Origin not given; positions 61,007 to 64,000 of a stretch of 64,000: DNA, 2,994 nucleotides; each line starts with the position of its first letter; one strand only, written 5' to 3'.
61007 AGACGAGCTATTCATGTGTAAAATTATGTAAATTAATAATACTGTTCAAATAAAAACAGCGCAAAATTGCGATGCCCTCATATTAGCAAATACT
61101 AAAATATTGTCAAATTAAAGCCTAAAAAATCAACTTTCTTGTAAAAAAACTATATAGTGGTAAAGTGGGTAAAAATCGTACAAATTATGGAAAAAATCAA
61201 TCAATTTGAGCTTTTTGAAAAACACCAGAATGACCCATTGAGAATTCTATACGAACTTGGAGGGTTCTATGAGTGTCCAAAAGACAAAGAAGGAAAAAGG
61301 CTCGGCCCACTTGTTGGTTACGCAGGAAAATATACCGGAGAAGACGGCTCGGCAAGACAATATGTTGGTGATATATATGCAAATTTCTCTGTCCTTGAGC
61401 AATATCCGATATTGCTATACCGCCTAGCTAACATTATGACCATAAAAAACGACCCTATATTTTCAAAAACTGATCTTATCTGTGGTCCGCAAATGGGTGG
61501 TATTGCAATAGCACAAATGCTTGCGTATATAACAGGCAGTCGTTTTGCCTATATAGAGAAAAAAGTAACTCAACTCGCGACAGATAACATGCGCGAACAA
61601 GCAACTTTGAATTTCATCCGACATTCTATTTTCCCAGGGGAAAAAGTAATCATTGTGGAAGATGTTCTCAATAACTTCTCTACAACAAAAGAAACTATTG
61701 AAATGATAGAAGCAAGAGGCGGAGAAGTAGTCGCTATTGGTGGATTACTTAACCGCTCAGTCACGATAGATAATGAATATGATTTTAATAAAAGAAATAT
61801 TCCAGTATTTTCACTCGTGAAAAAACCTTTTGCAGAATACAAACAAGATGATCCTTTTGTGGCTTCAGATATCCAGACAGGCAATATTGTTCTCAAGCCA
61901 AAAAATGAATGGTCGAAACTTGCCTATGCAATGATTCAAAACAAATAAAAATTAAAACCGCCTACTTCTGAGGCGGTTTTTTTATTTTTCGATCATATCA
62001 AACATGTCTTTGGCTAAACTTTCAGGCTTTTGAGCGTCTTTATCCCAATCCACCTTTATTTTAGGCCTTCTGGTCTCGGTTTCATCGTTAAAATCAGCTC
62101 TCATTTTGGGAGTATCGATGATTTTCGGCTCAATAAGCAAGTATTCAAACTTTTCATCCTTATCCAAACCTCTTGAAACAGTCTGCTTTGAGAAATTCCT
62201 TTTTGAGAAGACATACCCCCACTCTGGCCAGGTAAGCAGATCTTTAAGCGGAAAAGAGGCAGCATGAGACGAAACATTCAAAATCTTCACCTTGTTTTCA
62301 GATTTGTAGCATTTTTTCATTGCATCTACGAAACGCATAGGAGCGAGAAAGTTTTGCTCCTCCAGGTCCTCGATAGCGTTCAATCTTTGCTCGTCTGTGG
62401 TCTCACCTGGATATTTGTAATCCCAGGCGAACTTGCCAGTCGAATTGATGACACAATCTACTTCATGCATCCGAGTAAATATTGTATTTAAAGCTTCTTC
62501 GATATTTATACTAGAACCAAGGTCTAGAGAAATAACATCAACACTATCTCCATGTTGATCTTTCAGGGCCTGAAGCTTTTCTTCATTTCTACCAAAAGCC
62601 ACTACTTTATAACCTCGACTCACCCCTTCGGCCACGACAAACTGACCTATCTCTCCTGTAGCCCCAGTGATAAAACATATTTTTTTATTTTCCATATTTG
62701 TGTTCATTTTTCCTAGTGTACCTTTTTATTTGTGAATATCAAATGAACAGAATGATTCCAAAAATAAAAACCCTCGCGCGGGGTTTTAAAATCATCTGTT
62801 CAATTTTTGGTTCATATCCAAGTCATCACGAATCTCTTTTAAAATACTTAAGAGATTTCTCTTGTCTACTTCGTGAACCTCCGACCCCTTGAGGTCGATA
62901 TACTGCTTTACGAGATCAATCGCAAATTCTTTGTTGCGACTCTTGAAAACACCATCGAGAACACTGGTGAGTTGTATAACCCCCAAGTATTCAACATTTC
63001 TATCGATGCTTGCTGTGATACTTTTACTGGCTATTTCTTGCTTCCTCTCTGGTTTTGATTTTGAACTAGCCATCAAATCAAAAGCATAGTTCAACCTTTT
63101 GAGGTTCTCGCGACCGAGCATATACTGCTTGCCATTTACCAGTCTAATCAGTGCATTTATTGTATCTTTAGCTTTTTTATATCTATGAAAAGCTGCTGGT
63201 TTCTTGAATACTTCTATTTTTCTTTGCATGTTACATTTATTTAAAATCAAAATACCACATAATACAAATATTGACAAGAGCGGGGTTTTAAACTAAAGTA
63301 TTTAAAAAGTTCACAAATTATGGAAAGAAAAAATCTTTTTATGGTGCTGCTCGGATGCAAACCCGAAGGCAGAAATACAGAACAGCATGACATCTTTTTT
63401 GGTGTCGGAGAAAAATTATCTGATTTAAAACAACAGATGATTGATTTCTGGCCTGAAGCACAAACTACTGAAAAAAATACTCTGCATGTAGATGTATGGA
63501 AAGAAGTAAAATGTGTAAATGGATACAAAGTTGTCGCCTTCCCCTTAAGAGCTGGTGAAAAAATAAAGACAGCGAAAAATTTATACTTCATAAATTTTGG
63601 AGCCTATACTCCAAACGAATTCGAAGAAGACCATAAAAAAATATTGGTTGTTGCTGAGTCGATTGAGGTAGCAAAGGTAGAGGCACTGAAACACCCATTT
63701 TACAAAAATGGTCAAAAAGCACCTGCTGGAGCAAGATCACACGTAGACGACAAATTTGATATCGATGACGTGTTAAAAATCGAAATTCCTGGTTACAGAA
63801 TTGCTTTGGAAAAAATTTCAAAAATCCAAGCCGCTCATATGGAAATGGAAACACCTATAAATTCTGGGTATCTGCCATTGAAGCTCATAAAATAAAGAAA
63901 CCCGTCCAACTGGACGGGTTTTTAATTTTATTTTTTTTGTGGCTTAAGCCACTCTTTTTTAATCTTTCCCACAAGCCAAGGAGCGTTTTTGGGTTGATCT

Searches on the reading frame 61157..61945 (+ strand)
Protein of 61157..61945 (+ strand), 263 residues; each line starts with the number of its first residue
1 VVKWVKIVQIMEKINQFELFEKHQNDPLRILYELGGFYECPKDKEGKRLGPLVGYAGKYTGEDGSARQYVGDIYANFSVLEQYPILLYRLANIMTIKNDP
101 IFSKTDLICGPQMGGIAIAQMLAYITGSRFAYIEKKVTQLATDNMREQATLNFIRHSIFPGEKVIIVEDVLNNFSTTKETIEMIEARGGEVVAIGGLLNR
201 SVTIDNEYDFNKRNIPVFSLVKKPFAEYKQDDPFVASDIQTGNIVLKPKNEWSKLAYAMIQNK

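Call 95: search_protein_families(library=pfam, proteins=[window:61157-61945:+], max_evalue=0.01)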
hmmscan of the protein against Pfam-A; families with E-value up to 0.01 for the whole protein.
window:61157-61945:+ (263 aa): 1 family
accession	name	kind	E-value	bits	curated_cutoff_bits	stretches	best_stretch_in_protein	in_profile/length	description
PF00156.33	Pribosyltran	-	1.7e-08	34.3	26.3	1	84-206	9-132/158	Phosphoribosyl transferase domain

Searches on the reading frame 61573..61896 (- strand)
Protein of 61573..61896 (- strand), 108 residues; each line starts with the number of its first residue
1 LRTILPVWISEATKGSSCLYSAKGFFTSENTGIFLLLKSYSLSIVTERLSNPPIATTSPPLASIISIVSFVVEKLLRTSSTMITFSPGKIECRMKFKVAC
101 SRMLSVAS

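Call 58: predict_structure(protein=window:61573-61896:-)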
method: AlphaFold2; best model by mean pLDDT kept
length: 108 residues; sequences in the alignment: 1
mean_pLDDT: 35.7   pTM: 0.27
mean pLDDT of the five models: 35.7, 35.0, 34.5, 33.9, 28.0
residues with pLDDT >= 90: 0; 70-90: 0; 50-70: 1; < 50: 107
segments of 3 or more residues with pLDDT < 50: 1-14, 16-108
pLDDT, mean of each block of 10 residues (from residue 1): 35 43 41 31 32 33 37 34 34 41 31
secondary structure, 60 per line:
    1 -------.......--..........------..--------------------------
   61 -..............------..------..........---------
elements in order: E8-14 E17-26 H62-75 E90-99

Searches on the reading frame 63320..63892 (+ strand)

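Call 95: search_protein_families(library=pfam, proteins=[window:63320-63892:+], max_evalue=0.01)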
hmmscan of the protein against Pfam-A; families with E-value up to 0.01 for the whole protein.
window:63320-63892:+ (191 aa): 1 family
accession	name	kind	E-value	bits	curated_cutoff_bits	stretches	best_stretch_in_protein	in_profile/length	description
PF07566.17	DUF1543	-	4.7e-15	55.6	22.9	1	18-71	1-50/52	Domain of Unknown Function (DUF1543)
